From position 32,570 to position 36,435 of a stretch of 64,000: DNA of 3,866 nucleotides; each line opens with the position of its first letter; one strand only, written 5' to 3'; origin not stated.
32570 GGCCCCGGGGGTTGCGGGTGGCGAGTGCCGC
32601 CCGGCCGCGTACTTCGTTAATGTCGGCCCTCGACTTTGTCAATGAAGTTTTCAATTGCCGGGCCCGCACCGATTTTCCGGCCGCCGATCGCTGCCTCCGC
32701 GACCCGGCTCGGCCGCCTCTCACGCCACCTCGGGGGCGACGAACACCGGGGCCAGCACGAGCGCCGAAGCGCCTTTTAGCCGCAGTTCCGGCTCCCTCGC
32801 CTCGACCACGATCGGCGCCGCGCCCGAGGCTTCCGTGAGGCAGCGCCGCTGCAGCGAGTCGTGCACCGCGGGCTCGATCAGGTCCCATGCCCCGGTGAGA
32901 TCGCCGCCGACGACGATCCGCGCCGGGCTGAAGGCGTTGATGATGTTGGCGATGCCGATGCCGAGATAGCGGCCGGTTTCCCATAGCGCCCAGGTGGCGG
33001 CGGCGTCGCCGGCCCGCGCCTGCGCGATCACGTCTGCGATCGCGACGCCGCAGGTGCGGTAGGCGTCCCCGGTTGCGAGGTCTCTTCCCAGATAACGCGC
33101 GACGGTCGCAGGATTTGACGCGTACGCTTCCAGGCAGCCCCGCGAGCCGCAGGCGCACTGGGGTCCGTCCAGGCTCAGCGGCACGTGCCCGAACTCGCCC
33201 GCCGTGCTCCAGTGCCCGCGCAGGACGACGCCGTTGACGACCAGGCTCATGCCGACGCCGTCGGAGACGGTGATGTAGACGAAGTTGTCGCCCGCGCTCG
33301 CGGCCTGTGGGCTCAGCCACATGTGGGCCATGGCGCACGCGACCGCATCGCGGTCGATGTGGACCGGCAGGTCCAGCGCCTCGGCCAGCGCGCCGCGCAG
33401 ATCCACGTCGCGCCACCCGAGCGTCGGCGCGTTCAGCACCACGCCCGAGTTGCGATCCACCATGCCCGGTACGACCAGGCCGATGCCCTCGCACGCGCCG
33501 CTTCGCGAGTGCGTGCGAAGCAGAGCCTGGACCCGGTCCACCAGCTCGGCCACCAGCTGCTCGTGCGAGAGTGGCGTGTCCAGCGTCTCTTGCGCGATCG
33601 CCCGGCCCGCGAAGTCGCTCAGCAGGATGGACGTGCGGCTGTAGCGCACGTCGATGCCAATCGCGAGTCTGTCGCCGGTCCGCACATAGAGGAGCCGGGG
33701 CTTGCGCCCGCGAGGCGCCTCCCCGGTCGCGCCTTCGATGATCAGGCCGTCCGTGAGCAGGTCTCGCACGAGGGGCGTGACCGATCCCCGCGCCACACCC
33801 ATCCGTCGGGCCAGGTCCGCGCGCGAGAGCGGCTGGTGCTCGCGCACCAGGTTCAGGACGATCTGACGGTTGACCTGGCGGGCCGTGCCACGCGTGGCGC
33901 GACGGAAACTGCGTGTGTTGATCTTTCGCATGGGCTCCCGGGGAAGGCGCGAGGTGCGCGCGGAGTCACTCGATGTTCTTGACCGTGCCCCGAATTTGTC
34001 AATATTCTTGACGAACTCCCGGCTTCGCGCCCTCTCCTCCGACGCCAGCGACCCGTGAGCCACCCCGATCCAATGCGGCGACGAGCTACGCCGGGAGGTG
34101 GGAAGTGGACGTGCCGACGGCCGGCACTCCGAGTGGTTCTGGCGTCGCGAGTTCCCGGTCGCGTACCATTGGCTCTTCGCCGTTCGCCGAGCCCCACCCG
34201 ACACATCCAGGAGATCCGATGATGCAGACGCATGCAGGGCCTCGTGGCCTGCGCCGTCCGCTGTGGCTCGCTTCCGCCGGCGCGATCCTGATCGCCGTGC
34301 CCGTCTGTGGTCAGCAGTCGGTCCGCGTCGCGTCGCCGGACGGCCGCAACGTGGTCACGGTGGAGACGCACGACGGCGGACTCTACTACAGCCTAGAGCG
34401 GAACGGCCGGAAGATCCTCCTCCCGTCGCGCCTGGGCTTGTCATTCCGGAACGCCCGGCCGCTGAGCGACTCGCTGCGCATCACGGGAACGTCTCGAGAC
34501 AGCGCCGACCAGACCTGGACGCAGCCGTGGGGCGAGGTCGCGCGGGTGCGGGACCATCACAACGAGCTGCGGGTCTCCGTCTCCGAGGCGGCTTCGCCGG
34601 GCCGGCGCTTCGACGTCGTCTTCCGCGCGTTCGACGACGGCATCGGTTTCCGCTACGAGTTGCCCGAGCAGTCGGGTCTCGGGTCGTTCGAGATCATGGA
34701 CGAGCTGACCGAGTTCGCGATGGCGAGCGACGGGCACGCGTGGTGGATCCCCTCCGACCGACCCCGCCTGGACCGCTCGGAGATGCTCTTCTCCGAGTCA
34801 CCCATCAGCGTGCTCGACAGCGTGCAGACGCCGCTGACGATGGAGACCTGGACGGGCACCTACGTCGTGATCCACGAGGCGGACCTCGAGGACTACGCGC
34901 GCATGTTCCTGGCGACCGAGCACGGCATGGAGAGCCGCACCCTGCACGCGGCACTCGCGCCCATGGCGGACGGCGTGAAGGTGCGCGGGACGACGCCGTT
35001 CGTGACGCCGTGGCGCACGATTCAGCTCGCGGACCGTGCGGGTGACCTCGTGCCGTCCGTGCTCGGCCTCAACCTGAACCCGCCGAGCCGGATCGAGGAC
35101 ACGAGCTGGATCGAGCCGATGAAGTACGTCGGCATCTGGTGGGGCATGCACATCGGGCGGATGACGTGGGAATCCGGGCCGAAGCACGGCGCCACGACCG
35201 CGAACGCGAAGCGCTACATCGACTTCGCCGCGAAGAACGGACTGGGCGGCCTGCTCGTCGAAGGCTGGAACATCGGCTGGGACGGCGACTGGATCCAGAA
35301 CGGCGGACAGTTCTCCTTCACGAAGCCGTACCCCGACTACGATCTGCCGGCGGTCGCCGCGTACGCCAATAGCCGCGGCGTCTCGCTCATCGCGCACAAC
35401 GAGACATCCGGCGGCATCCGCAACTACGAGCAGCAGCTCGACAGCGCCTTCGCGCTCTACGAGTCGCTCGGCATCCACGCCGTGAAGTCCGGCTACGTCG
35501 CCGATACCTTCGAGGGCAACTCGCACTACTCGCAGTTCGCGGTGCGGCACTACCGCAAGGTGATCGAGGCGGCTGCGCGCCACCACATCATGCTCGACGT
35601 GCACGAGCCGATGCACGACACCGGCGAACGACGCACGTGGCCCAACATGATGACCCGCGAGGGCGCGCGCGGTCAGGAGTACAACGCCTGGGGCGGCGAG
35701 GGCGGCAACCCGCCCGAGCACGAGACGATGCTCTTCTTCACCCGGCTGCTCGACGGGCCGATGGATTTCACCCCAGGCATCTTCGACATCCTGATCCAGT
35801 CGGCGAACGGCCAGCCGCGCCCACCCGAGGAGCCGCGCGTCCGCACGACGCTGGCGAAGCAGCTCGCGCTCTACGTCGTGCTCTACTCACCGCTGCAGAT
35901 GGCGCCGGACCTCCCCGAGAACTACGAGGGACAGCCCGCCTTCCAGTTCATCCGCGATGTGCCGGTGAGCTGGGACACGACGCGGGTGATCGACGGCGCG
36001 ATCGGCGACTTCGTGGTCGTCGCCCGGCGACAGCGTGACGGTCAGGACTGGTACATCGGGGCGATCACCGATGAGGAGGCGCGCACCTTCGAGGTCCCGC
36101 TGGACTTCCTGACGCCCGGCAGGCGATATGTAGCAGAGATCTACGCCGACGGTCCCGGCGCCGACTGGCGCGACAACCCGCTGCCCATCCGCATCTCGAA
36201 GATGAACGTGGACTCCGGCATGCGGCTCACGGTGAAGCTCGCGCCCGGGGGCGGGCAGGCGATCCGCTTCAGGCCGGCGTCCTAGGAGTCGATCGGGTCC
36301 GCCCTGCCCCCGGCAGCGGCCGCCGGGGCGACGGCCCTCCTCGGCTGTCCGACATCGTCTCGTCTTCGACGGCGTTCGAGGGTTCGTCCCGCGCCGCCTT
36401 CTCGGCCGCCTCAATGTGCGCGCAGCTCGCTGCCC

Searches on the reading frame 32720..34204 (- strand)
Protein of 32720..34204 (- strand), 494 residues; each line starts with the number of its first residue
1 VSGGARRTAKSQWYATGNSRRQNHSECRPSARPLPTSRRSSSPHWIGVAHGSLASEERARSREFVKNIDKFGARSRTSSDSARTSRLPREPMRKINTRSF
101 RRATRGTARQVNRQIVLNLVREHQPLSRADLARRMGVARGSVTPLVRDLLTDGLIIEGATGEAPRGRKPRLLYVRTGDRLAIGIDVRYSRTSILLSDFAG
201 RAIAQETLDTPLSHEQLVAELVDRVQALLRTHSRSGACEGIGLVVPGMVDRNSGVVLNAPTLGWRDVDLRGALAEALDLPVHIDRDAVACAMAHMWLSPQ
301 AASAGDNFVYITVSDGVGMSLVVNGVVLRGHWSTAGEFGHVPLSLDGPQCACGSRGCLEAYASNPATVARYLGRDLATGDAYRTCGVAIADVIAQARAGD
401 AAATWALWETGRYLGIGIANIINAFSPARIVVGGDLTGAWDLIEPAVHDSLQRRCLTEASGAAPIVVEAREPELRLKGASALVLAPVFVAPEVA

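Call 79: search_protein_families(library=pfam, proteins=[window:32720-34204:-], max_evalue=0.00001)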
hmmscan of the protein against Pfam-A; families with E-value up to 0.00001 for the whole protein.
window:32720-34204:- (494 aa): 1 family
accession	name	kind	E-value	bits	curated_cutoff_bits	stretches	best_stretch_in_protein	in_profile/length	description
PF00480.26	ROK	-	5.2e-53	180.9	22.9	1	182-483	2-291/294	ROK family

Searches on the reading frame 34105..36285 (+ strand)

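Call 79: search_protein_families(library=pfam, proteins=[window:34105-36285:+], max_evalue=0.00001)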
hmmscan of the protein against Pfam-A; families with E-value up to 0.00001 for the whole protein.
window:34105-36285:+ (726 aa): 3 families
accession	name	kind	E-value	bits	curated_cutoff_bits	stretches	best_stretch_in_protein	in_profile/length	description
PF10566.15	Glyco_hydro_97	-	8.2e-106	353.8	32.5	1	332-620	1-275/275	Glycoside hydrolase 97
PF14508.12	GH97_N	-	6.3e-66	222.6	25.3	1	75-327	1-229/229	Glycosyl-hydrolase 97 N-terminal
PF14509.12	GH97_C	-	1.4e-31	109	25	1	622-722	1-96/97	Glycosyl-hydrolase 97 C-terminal, oligomerisation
